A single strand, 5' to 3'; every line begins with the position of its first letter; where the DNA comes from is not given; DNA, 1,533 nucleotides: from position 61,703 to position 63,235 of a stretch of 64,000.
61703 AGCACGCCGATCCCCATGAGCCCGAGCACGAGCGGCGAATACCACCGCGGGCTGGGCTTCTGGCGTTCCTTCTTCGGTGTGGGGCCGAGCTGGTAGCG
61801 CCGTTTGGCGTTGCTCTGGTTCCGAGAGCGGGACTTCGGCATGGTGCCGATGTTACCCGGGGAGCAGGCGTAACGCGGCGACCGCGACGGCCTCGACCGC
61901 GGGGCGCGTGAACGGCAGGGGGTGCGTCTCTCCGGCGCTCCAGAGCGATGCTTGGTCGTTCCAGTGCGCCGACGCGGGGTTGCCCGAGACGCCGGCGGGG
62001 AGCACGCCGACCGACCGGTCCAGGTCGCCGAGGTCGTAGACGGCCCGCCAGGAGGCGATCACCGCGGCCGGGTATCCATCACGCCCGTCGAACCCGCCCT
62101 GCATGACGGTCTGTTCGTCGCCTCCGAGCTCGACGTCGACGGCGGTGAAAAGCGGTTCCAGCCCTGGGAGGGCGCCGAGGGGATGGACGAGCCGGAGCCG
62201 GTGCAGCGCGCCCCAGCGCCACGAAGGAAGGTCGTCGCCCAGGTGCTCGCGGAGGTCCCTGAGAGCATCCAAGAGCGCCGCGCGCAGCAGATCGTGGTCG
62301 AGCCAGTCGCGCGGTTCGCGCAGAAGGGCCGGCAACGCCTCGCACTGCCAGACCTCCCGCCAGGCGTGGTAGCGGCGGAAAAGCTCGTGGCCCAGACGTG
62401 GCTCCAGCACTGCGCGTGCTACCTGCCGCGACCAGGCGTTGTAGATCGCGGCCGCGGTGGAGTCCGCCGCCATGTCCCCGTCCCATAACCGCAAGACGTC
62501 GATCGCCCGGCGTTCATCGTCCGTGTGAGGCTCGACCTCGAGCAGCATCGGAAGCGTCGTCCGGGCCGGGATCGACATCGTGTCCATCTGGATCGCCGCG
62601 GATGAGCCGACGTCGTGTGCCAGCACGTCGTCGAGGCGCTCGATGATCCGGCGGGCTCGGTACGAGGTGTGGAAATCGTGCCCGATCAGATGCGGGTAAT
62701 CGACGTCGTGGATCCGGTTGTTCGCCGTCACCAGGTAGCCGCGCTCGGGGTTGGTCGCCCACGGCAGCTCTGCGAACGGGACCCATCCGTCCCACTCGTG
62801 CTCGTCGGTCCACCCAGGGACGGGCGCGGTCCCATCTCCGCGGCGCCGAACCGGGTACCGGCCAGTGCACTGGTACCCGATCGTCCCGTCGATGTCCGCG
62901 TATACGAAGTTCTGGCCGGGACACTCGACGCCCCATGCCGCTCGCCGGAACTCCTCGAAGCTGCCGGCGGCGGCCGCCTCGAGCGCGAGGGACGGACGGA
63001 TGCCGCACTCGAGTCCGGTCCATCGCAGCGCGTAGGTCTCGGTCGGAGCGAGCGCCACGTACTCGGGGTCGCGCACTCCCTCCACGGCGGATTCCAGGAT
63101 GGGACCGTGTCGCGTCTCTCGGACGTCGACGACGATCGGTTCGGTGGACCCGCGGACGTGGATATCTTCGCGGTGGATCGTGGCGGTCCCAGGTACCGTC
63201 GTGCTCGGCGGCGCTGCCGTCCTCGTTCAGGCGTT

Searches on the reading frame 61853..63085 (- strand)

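Call 12: search_protein_families(library=pfam, proteins=[window:61853-63085:-])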
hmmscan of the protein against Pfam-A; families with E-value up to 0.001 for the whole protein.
window:61853-63085:- (410 aa): 1 family
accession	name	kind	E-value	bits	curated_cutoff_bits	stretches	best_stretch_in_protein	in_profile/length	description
PF01804.23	Penicil_amidase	-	6.7e-101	339.8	21.3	1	16-399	302-675/675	Penicillin amidase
